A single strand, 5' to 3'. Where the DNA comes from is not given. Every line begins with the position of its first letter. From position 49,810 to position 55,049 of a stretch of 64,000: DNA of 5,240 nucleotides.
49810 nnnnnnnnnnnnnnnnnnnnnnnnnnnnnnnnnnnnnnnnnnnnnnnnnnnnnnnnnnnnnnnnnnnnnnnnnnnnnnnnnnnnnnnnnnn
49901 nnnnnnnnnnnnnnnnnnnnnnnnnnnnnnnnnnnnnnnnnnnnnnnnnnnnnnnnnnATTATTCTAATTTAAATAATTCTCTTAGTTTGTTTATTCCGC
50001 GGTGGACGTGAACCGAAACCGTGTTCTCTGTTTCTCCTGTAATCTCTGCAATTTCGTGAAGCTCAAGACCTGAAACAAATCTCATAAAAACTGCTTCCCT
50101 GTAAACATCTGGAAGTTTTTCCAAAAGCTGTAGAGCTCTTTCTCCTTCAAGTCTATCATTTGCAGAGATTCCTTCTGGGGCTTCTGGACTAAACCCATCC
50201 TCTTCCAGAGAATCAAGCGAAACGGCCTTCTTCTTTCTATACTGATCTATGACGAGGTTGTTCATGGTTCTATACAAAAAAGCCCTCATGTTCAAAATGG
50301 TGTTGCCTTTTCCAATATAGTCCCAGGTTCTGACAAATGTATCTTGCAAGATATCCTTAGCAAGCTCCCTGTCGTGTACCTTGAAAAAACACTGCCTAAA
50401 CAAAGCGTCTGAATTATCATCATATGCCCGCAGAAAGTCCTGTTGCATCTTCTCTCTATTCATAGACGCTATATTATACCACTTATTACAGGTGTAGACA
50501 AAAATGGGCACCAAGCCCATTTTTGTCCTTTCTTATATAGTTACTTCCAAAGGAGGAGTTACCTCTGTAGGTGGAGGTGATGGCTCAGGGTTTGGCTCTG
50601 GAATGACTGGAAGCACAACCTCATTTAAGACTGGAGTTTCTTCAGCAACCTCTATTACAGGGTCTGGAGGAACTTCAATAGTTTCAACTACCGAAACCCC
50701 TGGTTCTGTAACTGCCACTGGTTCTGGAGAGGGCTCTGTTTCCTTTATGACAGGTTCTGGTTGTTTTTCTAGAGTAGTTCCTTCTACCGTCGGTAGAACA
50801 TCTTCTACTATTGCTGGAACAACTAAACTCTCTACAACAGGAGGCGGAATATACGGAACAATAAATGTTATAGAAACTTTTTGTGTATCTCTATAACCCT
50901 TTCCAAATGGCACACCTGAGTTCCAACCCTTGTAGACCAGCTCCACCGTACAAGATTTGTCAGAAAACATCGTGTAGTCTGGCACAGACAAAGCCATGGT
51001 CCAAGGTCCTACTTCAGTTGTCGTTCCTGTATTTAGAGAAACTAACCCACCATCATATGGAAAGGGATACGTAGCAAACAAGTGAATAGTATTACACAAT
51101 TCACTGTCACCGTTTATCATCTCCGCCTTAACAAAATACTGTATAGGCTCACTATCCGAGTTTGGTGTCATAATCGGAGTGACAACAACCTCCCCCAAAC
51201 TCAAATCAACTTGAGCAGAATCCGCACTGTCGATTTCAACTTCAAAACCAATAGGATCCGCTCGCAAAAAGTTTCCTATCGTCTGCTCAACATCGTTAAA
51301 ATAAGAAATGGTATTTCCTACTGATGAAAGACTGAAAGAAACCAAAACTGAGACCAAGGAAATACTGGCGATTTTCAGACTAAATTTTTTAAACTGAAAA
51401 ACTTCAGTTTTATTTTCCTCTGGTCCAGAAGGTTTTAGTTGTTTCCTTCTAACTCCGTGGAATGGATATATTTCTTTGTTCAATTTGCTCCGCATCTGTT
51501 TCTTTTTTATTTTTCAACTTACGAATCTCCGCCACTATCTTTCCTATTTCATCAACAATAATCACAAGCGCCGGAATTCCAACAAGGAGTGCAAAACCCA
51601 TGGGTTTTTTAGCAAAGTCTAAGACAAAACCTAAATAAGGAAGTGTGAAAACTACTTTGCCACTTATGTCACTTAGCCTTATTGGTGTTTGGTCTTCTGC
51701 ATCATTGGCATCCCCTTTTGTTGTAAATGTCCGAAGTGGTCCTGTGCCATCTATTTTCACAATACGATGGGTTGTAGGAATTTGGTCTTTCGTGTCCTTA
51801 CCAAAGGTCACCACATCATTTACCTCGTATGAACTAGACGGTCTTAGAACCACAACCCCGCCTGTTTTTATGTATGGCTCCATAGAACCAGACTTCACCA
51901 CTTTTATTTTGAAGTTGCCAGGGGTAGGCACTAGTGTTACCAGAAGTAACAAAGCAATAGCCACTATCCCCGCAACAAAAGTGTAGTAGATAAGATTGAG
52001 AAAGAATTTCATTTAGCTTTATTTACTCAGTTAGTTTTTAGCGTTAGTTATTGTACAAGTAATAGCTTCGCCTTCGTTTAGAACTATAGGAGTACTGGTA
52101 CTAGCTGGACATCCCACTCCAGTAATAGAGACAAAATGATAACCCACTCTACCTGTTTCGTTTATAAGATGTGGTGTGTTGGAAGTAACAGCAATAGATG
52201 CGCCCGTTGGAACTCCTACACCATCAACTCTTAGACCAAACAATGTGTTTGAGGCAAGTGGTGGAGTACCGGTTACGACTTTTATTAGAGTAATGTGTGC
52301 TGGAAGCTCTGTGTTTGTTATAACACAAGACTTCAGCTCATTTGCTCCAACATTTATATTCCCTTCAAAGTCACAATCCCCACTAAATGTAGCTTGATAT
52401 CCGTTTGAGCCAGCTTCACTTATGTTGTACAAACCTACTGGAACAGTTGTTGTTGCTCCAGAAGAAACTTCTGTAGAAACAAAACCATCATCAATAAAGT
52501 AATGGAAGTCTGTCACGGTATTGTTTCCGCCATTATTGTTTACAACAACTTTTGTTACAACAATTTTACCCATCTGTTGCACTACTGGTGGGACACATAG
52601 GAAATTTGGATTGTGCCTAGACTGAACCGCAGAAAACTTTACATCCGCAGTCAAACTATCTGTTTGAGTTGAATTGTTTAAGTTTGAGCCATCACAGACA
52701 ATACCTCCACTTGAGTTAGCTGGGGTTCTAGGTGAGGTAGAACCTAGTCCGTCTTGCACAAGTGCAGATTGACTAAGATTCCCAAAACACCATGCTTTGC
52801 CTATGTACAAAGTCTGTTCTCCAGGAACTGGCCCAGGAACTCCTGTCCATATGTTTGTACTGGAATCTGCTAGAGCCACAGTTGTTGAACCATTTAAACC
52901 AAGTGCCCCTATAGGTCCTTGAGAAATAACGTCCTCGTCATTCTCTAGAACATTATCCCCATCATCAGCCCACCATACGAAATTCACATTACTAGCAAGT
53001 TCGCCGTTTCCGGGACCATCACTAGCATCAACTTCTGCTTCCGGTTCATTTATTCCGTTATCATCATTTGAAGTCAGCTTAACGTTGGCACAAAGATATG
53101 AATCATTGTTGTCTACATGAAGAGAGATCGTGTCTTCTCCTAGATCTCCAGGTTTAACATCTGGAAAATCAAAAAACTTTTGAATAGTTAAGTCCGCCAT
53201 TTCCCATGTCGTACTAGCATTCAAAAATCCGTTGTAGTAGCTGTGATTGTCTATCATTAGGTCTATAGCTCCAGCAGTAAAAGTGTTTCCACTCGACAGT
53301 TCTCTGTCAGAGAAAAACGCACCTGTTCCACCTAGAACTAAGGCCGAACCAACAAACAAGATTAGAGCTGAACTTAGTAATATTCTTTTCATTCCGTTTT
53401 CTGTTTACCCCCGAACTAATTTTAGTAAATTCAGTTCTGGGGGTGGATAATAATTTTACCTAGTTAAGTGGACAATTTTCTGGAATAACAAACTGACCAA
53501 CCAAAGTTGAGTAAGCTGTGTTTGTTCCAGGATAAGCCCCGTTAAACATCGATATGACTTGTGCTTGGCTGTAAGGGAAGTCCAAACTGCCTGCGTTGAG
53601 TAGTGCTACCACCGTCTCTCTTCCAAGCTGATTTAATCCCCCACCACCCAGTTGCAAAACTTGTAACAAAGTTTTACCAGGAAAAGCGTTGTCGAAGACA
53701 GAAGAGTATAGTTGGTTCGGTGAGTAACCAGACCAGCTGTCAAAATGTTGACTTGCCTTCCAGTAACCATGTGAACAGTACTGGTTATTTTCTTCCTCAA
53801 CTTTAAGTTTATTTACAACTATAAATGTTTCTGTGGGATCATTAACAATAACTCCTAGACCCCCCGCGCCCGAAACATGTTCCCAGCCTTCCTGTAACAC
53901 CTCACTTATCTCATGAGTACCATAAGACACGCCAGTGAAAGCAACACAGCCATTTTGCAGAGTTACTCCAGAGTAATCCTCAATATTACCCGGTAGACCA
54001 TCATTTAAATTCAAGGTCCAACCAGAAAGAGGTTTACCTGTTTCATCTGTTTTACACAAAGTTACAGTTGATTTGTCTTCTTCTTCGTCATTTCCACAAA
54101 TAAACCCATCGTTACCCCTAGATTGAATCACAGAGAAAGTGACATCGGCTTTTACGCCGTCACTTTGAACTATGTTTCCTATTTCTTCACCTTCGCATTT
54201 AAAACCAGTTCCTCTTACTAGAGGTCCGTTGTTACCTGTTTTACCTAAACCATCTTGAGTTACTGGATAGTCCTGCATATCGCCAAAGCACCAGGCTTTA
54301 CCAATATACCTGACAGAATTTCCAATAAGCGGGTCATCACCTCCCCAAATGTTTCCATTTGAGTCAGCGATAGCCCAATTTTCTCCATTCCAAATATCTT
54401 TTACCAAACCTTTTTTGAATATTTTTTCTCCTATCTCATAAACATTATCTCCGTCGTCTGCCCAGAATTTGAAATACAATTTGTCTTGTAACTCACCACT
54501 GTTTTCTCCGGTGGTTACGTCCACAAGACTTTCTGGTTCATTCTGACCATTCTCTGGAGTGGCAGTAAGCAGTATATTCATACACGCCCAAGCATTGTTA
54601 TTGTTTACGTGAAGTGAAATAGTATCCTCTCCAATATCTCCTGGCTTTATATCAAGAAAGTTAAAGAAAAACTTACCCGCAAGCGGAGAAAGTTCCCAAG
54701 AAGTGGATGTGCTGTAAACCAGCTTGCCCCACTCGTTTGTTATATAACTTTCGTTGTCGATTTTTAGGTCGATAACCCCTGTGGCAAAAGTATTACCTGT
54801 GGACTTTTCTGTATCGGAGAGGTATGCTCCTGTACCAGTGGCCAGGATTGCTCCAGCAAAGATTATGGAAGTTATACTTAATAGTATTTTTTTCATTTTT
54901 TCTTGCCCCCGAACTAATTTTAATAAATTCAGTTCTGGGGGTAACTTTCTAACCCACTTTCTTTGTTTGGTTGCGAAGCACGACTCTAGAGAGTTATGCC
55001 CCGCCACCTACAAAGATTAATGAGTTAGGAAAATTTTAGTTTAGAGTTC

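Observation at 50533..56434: SipW-type signal peptidase with four SipW-cognate (TasA/camelysin-like) secreted paralogs: a probable fibre or sheath assembly locus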

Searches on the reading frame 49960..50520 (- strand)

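Call 3: search_protein_families(library=pfam, proteins=[window:49960-50520:-], max_evalue=0.01)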
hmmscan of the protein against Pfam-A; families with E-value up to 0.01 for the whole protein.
window:49960-50520:- (186 aa): 5 families
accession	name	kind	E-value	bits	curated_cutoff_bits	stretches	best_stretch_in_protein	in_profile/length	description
PF08281.18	Sigma70_r4_2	-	5e-13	48.9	25.7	1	128-179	3-54/54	Sigma-70, region 4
PF04545.22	Sigma70_r4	-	4.1e-09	36.3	24.1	1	132-181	1-50/50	Sigma-70, region 4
PF04542.20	Sigma70_r2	-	7.9e-09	35.6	24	1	33-98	2-69/71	Sigma-70 region 2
PF07638.17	Sigma70_ECF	-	0.005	17.2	21.1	0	84-169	81-169/185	ECF sigma factor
PF00196.25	GerE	-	0.0078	16.3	23.5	0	144-179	10-45/57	Bacterial regulatory proteins, luxR family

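Call 4: search_protein_families(library=ncbifam, proteins=[window:49960-50520:-], max_evalue=0.01)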
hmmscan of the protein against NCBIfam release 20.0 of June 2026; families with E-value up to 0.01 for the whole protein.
window:49960-50520:- (186 aa): 85 families (the best 25 are shown)
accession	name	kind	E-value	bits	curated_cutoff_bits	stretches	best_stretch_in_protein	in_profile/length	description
NF058625.1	sigma_PG0214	equivalog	1.4e-24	86.7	130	1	26-184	3-162/170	GFO_1088 family ECF-type sigma factor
TIGR02937.1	sigma70-ECF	superfamily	2.3e-21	76.1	42.9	1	33-181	7-163/165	sigma-70 family RNA polymerase sigma factor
TIGR02983.1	SigE-fam_strep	subfamily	2.3e-20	73.1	141.55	1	24-184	3-159/162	SigE family RNA polymerase sigma factor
TIGR02985.1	Sig70_bacteroi1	subfamily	2.8e-20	73.2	126.4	1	28-181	2-160/162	RNA polymerase sigma-70 factor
NF007223.0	PRK09641.1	equivalog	3.3e-19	69.5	209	1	27-183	18-184/187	RNA polymerase sigma factor SigW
TIGR02952.1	Sig70_famx2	equivalog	3.3e-19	69.4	206.45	1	23-182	7-169/170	ECF subfamily RNA polymerase sigma factor, BldN family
TIGR02950.1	SigM_subfam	subfamily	1.5e-18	67.2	147.95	1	35-182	8-157/159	RNA polymerase sigma factor, SigM family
NF009166.1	PRK12513.1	equivalog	1.5e-18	67.2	206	1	37-182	32-185/193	RNA polymerase sigma factor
TIGR02959.1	SigZ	equivalog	5.7e-18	65.3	168.65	1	47-183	15-148/170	RNA polymerase sigma factor SigZ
NF053879.1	RNAPolSigSigVBac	equivalog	1.1e-17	64.2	190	1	25-182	2-154/160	RNA polymerase sigma factor SigV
NF009179.0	PRK12527.1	equivalog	5.1e-17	62.4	162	1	46-180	14-150/159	RNA polymerase sigma factor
NF006930.0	PRK09415.1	subfamily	9.4e-17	61.4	198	1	21-184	13-176/179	RNA polymerase factor sigma C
NF007215.0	PRK09637.1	equivalog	2.1e-16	60.5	212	1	46-183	20-154/181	RNA polymerase sigma factor SigZ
TIGR02948.1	SigW_bacill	equivalog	3e-16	60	243.1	1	29-181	20-182/187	RNA polymerase sigma factor SigW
NF007226.0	PRK09644.1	equivalog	4.8e-16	59.3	199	1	40-185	14-159/166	RNA polymerase sigma factor SigM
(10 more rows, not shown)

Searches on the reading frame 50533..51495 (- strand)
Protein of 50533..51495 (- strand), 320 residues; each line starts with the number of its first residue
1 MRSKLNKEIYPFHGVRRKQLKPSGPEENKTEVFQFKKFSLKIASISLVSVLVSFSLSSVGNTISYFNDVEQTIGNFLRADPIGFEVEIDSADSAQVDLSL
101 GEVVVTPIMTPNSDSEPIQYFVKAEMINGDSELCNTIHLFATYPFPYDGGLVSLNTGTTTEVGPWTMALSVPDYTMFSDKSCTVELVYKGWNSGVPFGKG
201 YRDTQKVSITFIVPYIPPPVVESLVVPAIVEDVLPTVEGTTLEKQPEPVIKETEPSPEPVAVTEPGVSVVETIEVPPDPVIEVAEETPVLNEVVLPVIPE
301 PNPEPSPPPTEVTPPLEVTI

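Call 3: search_protein_families(library=pfam, proteins=[window:50533-51495:-], max_evalue=0.01)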
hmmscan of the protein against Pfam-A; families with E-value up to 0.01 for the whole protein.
window:50533-51495:- (320 aa): 0 families

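Call 4: search_protein_families(library=ncbifam, proteins=[window:50533-51495:-], max_evalue=0.01)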
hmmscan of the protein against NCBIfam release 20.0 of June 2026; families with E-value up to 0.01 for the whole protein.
window:50533-51495:- (320 aa): 0 families

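Call 16: find_homologous_proteins(query=window:50533-51495:-)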
Query window:50533-51495:- (320 aa): 11 proteins with E <= 0.001 among 2662 candidates.
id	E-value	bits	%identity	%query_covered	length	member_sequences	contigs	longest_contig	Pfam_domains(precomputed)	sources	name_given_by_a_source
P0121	1.3e-203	693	100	100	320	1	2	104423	-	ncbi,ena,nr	ncbi:MAG: hypothetical protein CEO12_178 [Parcubacteria group bacterium Gr01-1014_46]|nr:MAG: hypoth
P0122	3.2e-77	278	47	98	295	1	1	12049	-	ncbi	-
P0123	3.5e-72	262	52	73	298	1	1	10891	-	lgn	-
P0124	4.6e-64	235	53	66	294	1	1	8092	-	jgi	-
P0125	1.8e-58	217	40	100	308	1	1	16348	-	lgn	-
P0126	8.1e-58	214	47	68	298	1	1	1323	-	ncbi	-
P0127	1.2e-56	210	48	66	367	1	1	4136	-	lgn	-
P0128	2.3e-55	206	42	79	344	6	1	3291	-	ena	-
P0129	2.4e-55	206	41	71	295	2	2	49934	-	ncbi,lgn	-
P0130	3.2e-50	189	43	67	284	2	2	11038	-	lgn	-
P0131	1.5e-9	56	31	59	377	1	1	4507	-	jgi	jgi:predicted ribosomally synthesized peptide with SipW-like signal peptide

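Call 17: find_encoding_contigs(protein=P0122, flank=10000, max_places=2)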
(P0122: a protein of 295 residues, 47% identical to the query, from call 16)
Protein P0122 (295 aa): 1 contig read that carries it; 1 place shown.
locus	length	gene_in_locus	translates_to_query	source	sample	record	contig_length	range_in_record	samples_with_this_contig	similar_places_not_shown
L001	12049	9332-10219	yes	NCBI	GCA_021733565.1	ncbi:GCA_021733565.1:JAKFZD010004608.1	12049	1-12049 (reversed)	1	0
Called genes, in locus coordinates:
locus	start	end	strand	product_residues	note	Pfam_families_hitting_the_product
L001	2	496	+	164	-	?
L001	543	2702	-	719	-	PF17191:RecG_wedge, PF01336:tRNA_anti-codon, PF04851:ResIII, PF00270:DEAD, PF00271:Helicase_C, PF19833:RecG_dom3_C (weak)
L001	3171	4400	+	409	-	PF12389:Peptidase_M73 (faint)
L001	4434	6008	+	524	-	PF12389:Peptidase_M73 (faint)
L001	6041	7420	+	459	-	PF21471:Reelin_subrepeat-B (weak)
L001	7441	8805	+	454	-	PF19403:SpaA_2 (faint)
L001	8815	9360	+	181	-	-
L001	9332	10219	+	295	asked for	-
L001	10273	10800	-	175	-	PF07963:N_methyl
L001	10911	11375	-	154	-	-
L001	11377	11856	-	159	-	PF07963:N_methyl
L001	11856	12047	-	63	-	?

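Call 18: find_encoding_contigs(protein=P0129, flank=10000, max_places=2)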
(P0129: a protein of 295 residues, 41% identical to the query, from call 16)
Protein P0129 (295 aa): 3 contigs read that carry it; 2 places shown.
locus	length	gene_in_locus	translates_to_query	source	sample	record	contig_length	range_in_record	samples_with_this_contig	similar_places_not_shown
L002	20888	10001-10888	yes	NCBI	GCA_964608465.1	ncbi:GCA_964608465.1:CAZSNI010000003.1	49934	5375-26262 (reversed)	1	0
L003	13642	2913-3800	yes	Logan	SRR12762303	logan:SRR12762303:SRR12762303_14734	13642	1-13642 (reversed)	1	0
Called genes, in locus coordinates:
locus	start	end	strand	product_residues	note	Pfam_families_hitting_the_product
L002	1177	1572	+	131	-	-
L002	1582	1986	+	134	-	-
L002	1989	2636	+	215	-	PF01471:PG_binding_1, PF16656:Pur_ac_phosph_N (weak)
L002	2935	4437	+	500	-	-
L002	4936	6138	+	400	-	PF12389:Peptidase_M73 (faint), PF19403:SpaA_2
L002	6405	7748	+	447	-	-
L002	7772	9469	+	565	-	PF19403:SpaA_2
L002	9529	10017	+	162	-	-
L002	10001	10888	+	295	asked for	-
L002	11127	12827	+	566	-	PF01471:PG_binding_1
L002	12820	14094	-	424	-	-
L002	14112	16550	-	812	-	PF01522:Polysacc_deac_1, PF13506:Glyco_transf_21, PF00535:Glycos_transf_2, PF10111:Glyco_tranf_2_2, PF13641:Glyco_tranf_2_3, PF03142:Chitin_synth_2 (weak), PF01644:Chitin_synth_1 (weak), PF13632:Glyco_trans_2_3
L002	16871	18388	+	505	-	PF01522:Polysacc_deac_1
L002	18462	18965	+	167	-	PF04542:Sigma70_r2, PF08281:Sigma70_r4_2, PF04545:Sigma70_r4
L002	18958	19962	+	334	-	PF18915:DUF5667, PF00173:Cyt-b5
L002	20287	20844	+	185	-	PF01625:PMSR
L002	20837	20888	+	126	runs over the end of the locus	PF01641:SelR, PF24046:At4g08330 (faint)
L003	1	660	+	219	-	?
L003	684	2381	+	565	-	PF19403:SpaA_2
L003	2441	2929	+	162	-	-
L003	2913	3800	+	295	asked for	-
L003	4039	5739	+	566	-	PF01471:PG_binding_1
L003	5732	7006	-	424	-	-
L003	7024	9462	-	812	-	PF01522:Polysacc_deac_1, PF13506:Glyco_transf_21, PF00535:Glycos_transf_2, PF10111:Glyco_tranf_2_2, PF13641:Glyco_tranf_2_3, PF03142:Chitin_synth_2 (weak), PF01644:Chitin_synth_1 (weak), PF13632:Glyco_trans_2_3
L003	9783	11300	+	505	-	PF01522:Polysacc_deac_1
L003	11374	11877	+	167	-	PF04542:Sigma70_r2, PF08281:Sigma70_r4_2, PF04545:Sigma70_r4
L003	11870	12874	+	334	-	PF18915:DUF5667, PF00173:Cyt-b5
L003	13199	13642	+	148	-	?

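Call 35: search_protein_families(library=ncbifam, proteins=[window:50533-51495:-, P0122, P0123, P0125, P0129, P0131], max_evalue=10)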
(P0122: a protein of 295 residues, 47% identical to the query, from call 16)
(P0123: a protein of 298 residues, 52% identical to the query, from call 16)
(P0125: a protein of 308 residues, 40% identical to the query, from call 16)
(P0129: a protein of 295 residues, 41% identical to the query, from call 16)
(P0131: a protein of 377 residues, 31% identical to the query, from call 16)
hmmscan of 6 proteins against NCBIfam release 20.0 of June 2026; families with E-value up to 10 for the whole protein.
window:50533-51495:- (320 aa): 0 families

P0122 (295 aa): 2 families
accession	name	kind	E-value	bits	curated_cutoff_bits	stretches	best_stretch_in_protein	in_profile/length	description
TIGR04088.1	cognate_SipW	domain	0.0079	16.3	19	1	52-74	2-25/34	SipW-dependent-type signal peptide-containing protein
NF041220.1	BagH_FevF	exception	0.12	11.5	630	1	134-195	201-260/305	bagremycin/ferroverdin biosynthesis o-aminophenol oxidase BagH/FevF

P0123 (298 aa): 0 families

P0125 (308 aa): 2 families
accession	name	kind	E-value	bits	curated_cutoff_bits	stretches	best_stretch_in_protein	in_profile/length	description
NF041220.1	BagH_FevF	exception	0.0053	15.9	630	1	94-201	157-260/305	bagremycin/ferroverdin biosynthesis o-aminophenol oxidase BagH/FevF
NF047992.1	RP165FamHumup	equivalog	0.16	12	130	1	237-273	20-56/64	RP165 family protein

P0129 (295 aa): 0 families

P0131 (377 aa): 3 families
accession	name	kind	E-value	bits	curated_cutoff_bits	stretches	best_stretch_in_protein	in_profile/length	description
TIGR04088.1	cognate_SipW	domain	0.00055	20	19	1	52-84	1-32/34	SipW-dependent-type signal peptide-containing protein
TIGR04526.1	predic_Ig_block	subfamily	0.058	12.3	150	1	240-375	29-147/693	putative immunoglobulin-blocking virulence protein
NF008025.0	PRK10755.1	equivalog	0.098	11.3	314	1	40-115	65-140/362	two-component system sensor histidine kinase PmrB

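Call 41: predict_structure(alignment_id=A3)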
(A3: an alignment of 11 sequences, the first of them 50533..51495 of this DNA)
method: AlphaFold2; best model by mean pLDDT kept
length: 320 residues; sequences in the alignment: 11
mean_pLDDT: 67.7   pTM: 0.47
mean pLDDT of the five models: 67.7, 67.5, 66.5, 64.4, 64.1
residues with pLDDT >= 90: 113; 70-90: 28; 50-70: 62; < 50: 117
segments of 3 or more residues with pLDDT < 50: 1-10, 12-37, 60-68, 74-76, 230-233, 235-254, 256-276, 280-287, 289-292, 317-320
pLDDT, mean of each block of 10 residues (from residue 1): 43 43 41 48 63 55 49 53 90 92 95 92 97 97 94 96 95 93 97 84 94 88 58 44 43 44 39 44 42 50 59 48
secondary structure, 60 per line:
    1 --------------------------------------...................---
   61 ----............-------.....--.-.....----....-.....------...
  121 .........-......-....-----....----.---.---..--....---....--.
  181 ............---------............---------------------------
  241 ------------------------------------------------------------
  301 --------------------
elements in order: H39-57 H65-76 E84-88 E93-97 E102-105 E107-111 E118-129 H131-136 E138-141 E147-150 E167-170 H174-177 E180-192 E202-213

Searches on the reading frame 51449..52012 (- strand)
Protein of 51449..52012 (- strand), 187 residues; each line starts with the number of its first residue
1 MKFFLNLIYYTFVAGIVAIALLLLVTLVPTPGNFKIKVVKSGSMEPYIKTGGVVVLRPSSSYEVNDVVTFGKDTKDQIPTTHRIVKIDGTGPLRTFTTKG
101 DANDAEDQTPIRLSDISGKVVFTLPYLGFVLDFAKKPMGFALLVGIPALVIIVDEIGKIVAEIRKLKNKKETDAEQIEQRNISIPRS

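Call 3: search_protein_families(library=pfam, proteins=[window:51449-52012:-], max_evalue=0.01)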
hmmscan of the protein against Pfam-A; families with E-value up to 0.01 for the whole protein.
window:51449-52012:- (187 aa): 1 family
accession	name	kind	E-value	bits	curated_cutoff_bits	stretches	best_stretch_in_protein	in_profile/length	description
PF00717.28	Peptidase_S24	-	0.0044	17.2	23.3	1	30-86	31-84/116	Peptidase S24-like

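Call 4: search_protein_families(library=ncbifam, proteins=[window:51449-52012:-], max_evalue=0.01)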
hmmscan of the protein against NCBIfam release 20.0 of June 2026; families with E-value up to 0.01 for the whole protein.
window:51449-52012:- (187 aa): 3 families
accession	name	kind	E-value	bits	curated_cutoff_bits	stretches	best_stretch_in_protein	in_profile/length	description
NF046067.1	SigPepSipWBacil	equivalog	5.5e-33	114.1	190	1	1-181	1-187/189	signal peptidase I SipW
TIGR02228.1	sigpep_I_arch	equivalog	8.1e-30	103.8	51.85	1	12-156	8-155/158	signal peptidase I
TIGR02227.1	sigpep_I_bact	equivalog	5.2e-06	26.4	47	1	18-89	4-79/162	signal peptidase I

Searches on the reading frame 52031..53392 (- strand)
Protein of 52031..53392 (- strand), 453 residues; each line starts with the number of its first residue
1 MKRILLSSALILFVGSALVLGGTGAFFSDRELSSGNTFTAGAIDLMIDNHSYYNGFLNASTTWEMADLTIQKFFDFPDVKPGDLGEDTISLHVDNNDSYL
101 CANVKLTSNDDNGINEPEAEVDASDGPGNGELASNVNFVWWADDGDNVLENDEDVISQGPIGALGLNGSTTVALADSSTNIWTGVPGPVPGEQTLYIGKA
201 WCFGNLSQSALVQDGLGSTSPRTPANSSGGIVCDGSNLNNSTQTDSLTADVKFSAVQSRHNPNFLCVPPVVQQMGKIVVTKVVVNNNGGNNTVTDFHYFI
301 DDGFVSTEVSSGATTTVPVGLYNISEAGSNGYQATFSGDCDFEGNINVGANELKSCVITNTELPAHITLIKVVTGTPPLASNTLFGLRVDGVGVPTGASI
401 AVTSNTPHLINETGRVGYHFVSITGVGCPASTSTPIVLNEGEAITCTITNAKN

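Call 3: search_protein_families(library=pfam, proteins=[window:52031-53392:-], max_evalue=0.01)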
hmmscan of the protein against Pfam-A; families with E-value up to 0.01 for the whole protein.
window:52031-53392:- (453 aa): 2 families
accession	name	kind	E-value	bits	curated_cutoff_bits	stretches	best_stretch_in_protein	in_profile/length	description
PF19403.5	SpaA_2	-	1.2e-06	29.4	25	1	275-335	4-70/96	Prealbumin-like fold domain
PF12389.13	Peptidase_M73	-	0.00028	21.2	22.5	1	14-54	15-49/196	Camelysin metallo-endopeptidase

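Call 4: search_protein_families(library=ncbifam, proteins=[window:52031-53392:-], max_evalue=0.01)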
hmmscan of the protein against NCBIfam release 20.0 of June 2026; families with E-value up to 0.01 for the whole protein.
window:52031-53392:- (453 aa): 1 family
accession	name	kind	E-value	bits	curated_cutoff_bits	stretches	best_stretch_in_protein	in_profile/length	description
TIGR04088.1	cognate_SipW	domain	0.00081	19.5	19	1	14-42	6-33/34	SipW-dependent-type signal peptide-containing protein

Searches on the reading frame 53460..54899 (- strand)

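Call 3: search_protein_families(library=pfam, proteins=[window:53460-54899:-], max_evalue=0.01)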
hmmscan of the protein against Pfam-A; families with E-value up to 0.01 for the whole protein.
window:53460-54899:- (479 aa): 2 families
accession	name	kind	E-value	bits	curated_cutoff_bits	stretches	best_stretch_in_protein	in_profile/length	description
PF12389.13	Peptidase_M73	-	5e-05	23.6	22.5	1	3-52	4-52/196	Camelysin metallo-endopeptidase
PF17802.7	SpaA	-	0.00035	21.1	23.1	1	278-334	2-59/91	Prealbumin-like fold domain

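Call 4: search_protein_families(library=ncbifam, proteins=[window:53460-54899:-], max_evalue=0.01)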
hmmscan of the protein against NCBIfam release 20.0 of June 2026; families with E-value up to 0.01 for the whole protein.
window:53460-54899:- (479 aa): 1 family
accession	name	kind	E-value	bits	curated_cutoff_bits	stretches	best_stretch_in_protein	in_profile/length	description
TIGR04088.1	cognate_SipW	domain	2.5e-05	24.3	19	1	11-42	3-33/34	SipW-dependent-type signal peptide-containing protein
